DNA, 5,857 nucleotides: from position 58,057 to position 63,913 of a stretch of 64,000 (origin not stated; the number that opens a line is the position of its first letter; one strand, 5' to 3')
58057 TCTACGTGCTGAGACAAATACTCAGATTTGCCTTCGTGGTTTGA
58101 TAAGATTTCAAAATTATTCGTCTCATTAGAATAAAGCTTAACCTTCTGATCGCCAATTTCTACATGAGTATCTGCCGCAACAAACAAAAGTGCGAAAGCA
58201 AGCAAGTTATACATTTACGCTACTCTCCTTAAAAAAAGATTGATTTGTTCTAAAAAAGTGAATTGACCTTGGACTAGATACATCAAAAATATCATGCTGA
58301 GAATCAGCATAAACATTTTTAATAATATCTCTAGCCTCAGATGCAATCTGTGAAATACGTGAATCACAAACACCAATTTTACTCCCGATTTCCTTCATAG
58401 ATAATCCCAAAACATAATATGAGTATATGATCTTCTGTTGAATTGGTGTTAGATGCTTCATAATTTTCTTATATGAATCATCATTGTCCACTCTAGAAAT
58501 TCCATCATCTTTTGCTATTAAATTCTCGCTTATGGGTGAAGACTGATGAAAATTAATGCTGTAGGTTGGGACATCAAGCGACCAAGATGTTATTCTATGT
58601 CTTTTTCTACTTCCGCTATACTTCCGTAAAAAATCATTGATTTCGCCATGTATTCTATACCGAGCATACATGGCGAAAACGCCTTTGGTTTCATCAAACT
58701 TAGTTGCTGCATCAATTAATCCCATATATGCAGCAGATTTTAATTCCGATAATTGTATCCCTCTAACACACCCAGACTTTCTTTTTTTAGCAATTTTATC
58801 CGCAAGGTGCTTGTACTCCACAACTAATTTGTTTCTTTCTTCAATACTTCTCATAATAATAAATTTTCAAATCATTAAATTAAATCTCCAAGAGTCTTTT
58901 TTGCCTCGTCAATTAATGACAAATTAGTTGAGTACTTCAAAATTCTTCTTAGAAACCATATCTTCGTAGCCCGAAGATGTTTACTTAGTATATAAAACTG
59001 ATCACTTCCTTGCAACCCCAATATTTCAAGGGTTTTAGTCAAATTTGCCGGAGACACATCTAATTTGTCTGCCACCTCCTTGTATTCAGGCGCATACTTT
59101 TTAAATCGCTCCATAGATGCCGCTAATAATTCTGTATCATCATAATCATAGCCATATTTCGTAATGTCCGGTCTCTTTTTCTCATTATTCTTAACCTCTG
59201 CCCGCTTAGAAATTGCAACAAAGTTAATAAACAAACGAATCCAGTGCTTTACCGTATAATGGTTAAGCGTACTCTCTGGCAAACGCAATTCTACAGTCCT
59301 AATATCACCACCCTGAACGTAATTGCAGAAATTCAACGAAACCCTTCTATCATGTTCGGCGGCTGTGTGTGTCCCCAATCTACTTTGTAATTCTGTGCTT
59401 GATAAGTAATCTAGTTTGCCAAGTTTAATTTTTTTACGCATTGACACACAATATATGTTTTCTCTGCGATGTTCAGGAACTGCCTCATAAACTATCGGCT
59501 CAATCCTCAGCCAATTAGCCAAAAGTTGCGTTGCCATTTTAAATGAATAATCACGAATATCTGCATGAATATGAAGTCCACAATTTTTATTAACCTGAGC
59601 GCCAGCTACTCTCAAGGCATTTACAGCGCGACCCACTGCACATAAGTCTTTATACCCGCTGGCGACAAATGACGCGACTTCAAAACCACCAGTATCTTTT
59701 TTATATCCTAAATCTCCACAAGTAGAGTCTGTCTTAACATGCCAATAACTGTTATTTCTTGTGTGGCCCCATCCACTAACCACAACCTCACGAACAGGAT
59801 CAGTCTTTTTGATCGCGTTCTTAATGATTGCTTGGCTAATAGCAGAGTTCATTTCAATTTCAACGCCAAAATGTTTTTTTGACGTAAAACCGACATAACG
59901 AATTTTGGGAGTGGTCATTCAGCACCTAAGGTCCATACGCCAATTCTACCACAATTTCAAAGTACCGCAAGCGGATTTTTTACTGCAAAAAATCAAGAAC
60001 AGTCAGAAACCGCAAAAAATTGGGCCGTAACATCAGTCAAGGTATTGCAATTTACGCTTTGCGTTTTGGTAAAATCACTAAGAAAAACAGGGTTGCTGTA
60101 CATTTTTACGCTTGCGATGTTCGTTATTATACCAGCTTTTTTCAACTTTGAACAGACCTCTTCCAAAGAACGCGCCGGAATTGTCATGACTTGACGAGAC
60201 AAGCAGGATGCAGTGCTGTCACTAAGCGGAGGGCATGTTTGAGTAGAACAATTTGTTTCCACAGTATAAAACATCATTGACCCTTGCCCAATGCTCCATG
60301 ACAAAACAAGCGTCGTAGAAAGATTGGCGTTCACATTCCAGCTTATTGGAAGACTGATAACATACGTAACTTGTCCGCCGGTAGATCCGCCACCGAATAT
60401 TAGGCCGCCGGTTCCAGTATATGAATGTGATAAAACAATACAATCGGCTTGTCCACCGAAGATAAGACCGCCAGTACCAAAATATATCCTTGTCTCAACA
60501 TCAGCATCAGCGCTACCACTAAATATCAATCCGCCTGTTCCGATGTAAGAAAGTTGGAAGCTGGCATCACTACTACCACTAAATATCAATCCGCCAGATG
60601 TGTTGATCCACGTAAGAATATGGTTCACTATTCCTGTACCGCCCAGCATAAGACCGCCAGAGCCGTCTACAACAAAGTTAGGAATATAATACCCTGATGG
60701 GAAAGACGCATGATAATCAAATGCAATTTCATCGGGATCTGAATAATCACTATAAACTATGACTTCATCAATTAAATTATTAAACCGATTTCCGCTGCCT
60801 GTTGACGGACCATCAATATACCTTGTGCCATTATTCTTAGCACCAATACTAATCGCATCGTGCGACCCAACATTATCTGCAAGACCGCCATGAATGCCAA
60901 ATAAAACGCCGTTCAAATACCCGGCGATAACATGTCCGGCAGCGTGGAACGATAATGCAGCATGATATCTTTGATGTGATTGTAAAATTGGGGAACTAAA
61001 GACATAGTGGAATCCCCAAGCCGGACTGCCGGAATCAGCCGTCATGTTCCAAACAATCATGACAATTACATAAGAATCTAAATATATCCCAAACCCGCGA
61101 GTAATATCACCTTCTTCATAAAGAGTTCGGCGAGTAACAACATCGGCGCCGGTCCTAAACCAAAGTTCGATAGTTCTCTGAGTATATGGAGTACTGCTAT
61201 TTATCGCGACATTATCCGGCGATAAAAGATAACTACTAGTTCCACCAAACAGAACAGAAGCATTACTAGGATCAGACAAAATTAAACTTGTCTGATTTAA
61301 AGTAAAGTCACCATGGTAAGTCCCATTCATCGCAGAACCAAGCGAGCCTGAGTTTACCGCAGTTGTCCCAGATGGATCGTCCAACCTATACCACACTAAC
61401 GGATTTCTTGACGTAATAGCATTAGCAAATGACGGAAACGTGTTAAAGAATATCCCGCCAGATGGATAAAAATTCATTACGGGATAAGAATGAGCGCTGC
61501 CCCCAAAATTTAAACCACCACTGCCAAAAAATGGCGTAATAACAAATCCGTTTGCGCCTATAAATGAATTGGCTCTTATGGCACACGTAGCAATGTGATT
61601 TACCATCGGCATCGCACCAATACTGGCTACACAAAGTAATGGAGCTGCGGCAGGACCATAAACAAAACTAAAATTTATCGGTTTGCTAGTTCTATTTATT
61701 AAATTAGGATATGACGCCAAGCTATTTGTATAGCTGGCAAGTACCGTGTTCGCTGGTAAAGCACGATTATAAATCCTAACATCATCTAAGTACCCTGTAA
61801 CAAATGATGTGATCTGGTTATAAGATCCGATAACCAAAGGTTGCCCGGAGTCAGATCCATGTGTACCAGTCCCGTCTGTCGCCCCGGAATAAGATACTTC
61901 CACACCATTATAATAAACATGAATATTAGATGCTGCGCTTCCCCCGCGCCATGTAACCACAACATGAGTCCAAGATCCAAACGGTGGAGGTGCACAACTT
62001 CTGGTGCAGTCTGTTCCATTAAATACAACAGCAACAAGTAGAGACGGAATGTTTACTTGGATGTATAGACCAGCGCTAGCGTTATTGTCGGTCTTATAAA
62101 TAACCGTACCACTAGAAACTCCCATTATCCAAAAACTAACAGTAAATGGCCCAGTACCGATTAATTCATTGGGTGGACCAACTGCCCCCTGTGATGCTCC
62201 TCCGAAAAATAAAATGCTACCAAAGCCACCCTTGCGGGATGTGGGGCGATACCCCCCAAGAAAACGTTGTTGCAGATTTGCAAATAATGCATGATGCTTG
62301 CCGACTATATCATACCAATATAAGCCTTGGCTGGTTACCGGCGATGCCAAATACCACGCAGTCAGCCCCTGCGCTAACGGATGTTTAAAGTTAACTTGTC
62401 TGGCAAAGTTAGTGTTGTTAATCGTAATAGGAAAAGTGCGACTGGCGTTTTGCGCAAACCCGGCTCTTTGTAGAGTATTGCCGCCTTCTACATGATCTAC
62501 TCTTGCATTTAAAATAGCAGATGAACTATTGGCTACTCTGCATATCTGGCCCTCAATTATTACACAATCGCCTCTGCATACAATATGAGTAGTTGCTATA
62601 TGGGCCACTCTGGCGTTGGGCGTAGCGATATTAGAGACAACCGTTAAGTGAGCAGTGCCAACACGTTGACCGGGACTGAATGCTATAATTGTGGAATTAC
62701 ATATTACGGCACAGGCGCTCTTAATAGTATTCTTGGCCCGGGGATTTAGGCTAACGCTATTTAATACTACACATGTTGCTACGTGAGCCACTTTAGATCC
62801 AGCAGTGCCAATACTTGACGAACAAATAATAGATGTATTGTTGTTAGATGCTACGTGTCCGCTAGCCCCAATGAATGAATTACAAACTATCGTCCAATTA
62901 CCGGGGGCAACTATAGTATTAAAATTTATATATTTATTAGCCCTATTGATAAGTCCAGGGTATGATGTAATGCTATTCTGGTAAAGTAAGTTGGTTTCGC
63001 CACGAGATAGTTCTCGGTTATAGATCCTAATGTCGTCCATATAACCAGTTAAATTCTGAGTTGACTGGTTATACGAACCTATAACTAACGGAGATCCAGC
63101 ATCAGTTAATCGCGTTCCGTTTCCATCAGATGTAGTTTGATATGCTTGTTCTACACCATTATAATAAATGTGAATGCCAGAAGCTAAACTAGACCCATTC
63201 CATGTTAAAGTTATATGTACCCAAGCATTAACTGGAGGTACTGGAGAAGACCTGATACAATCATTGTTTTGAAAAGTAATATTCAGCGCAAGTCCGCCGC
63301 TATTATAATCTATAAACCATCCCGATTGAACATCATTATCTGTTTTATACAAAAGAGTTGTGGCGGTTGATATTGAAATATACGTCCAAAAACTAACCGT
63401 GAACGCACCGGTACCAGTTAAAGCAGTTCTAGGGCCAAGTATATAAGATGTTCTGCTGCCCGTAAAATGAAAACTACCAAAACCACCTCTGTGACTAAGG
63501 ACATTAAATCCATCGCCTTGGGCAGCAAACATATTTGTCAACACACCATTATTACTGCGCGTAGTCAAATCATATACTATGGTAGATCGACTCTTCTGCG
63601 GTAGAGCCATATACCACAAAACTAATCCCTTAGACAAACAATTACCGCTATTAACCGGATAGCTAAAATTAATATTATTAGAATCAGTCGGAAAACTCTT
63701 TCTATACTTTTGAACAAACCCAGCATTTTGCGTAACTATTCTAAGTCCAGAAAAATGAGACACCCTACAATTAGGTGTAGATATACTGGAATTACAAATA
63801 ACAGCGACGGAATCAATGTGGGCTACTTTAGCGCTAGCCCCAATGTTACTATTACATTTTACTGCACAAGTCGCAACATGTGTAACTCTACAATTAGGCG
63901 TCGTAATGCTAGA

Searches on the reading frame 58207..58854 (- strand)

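Call 16: search_protein_families(library=pfam, proteins=[window:58207-58854:-], max_evalue=0.001)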
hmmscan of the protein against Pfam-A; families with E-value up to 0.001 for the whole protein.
window:58207-58854:- (215 aa): 4 families
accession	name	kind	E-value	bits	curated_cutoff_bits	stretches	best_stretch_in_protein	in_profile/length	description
PF04545.22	Sigma70_r4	-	2e-08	34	24.1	1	132-176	2-46/50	Sigma-70, region 4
PF04542.20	Sigma70_r2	-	1.9e-06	28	24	1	10-79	1-68/71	Sigma-70 region 2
PF08281.18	Sigma70_r4_2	-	0.00015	21.8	25.7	1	130-162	6-38/54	Sigma-70, region 4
PF06530.18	Phage_antitermQ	-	0.00062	20.1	26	0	132-182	60-110/118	Phage antitermination protein Q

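Call 17: search_protein_families(library=phrogs, proteins=[window:58207-58854:-], max_evalue=0.001)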
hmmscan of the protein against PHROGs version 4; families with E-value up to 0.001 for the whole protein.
window:58207-58854:- (215 aa): 7 families
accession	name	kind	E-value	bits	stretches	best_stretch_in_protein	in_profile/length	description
phrog_351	-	transcription regulation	7.9e-28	98.5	1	3-187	501-731/928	RNA polymerase sigma factor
phrog_1740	-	transcription regulation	1.1e-08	35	1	65-182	100-216/567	RNA polymerase sigma factor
phrog_248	-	transcription regulation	4.3e-06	27.9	1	72-174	25-129/161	transcriptional activator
phrog_11138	-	unknown function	9.1e-06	27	1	79-183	34-140/142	-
phrog_36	-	transcription regulation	0.00013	22.6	1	130-183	135-188/220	transcriptional regulator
phrog_10157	-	unknown function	0.00036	21.7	1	114-175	80-143/153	-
phrog_36098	-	transcription regulation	0.00045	20.9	1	16-81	23-98/223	RNA polymerase sigma factor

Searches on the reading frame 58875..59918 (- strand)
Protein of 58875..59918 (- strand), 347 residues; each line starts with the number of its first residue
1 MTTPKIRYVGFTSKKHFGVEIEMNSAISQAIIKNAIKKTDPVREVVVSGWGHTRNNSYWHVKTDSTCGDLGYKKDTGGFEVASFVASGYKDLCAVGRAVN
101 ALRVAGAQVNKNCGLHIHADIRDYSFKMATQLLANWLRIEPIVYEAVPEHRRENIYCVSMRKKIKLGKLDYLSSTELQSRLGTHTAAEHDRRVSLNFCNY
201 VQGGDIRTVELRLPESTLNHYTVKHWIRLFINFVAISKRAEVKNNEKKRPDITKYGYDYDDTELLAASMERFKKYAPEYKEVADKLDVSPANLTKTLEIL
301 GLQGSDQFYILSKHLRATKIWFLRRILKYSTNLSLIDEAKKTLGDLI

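Call 16: search_protein_families(library=pfam, proteins=[window:58875-59918:-], max_evalue=0.001)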
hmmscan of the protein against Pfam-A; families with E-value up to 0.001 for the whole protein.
window:58875-59918:- (347 aa): 1 family
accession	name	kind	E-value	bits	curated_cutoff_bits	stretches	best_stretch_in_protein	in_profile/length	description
PF12224.13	Amidoligase_2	-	6e-22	79.1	22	1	15-231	3-242/245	Putative amidoligase enzyme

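Call 17: search_protein_families(library=phrogs, proteins=[window:58875-59918:-], max_evalue=0.001)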
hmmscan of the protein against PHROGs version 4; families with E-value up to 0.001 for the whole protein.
window:58875-59918:- (347 aa): 4 families
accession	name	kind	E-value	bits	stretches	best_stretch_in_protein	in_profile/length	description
phrog_2443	-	other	9e-24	85.1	1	12-255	151-380/801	amidoligase enzyme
phrog_7469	-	other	1.2e-10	42.4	1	108-237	83-209/357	amidoligase enzyme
phrog_7631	-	other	9.3e-06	25.8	1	86-161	67-142/394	amidoligase enzyme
phrog_38711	-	unknown function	0.0006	19.5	1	55-236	208-377/568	-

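Call 68: search_dna_similar(query=window:58875-59918:-, collection=phages, mode=protein, max_evalue=0.001, max_rows=10)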
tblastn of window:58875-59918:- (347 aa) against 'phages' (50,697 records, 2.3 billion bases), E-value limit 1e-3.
Records with a match: 44; places in all: 44; records where one place covers at least 80% of the query: 0.
Best place of each record, by identity: <60% 44.
By first word of the organism name: Arthrobacter 14; Porphyromonas 7; Bacteriophage 6; Bacillus 6; Proteus 6; Vibrio 4; uncultured 1.
By host as written in the record: Arthrobacter sp. ATCC 21022 11; - 8; Bacillus subtilis 6; Proteus mirabilis 4; Arthrobacter globiformis B-2979 3; Porphyromonas gingivalis ATCC 49417 2; Proteus mirabilis H10_20 2; Porphyromonas gingivalis AFR5B1 1; and 7 more.
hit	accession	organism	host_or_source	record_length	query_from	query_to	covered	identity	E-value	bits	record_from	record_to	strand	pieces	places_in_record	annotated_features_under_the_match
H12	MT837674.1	Bacteriophage sp.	human fecal samples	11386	11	232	64%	29.1%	1e-11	72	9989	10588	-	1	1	record has no annotation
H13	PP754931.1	Porphyromonas phage phage019b_ATCC49417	Porphyromonas gingivalis ATCC 49417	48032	1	238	69%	26.7%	2e-16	86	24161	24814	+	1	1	amidoligase enzyme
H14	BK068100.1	Porphyromonas phage phage019a_ATCC49417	Porphyromonas gingivalis ATCC 49417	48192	1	238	69%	26.7%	2e-16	86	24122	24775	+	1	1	amidoligase enzyme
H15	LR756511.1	uncultured phage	metagenomic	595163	11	244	67%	27.1%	2e-16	86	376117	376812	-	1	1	record has no annotation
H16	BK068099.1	Porphyromonas phage phage018a_AFR5B1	Porphyromonas gingivalis AFR5B1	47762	3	239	68%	26.2%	1e-16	87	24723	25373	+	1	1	amidoligase enzyme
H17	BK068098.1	Porphyromonas phage phage017a_JCVISC001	Porphyromonas gingivalis JCVI SC001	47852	3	239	68%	26.2%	1e-16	87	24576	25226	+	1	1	amidoligase enzyme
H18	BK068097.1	Porphyromonas phage phage016a_WW2866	Porphyromonas gingivalis WW2866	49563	1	239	69%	25.8%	4e-17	89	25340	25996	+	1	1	amidoligase enzyme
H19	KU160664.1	Arthrobacter phage Salgado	Arthrobacter sp. ATCC 21022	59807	10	237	66%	26.8%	3e-17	89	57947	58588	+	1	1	98: amidoligase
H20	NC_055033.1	Arthrobacter phage Salgado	Arthrobacter sp. ATCC 21022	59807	10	237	66%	26.8%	3e-17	89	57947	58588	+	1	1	98: amidoligase enzyme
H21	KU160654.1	Arthrobacter phage Laroye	Arthrobacter sp. ATCC 21022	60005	10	237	66%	26.8%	3e-17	89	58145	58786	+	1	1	98: amidoligase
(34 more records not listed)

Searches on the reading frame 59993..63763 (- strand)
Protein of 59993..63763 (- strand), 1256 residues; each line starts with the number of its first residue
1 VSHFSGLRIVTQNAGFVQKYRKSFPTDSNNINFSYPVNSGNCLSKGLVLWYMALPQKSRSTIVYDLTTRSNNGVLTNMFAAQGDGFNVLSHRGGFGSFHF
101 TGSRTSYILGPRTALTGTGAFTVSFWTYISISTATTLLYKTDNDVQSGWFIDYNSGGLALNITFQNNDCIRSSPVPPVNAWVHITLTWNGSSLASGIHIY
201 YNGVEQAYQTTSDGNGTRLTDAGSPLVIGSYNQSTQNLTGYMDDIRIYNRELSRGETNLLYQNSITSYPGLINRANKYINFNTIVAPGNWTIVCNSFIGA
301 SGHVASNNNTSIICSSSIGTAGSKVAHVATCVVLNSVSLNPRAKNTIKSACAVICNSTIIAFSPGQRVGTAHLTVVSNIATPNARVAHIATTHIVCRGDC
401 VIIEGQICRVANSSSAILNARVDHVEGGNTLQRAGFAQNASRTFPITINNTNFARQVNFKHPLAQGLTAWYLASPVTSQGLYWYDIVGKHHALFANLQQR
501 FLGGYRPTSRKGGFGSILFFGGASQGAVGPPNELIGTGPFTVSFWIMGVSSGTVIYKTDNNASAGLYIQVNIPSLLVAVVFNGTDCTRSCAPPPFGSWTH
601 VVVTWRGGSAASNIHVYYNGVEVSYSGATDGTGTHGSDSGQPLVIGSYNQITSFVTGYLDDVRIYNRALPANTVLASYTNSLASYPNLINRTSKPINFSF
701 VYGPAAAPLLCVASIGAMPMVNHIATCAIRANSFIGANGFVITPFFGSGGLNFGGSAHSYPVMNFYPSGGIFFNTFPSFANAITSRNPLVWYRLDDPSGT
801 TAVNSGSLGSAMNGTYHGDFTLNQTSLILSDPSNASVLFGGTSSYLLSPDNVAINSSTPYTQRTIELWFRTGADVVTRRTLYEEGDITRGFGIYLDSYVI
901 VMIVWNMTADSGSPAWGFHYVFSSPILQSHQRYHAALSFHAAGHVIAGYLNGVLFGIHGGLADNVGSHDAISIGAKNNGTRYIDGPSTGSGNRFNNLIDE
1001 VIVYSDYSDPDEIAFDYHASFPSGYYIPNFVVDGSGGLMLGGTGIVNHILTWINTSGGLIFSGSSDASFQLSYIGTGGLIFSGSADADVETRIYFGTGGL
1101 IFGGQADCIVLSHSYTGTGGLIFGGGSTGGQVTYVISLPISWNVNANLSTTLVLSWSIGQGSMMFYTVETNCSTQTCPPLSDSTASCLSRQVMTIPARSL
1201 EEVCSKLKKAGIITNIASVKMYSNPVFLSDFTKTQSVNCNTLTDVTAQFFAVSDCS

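Call 16: search_protein_families(library=pfam, proteins=[window:59993-63763:-], max_evalue=0.001)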
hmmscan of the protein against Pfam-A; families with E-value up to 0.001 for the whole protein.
window:59993-63763:- (1256 aa): 2 families
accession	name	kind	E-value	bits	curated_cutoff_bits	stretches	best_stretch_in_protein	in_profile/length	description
PF13385.13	Laminin_G_3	-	1.1e-48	165.7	27.6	3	105-256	4-149/151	Concanavalin A-like lectin/glucanases superfamily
PF00354.24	Pentaxin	-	2.8e-06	27.6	25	0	118-269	24-174/194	Pentaxin family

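Call 17: search_protein_families(library=phrogs, proteins=[window:59993-63763:-], max_evalue=0.001)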
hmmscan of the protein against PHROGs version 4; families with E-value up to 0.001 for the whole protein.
window:59993-63763:- (1256 aa): 1 family
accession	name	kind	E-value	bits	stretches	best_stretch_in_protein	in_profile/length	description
phrog_21223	-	unknown function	1.8e-07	30.9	1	175-257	94-174/710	-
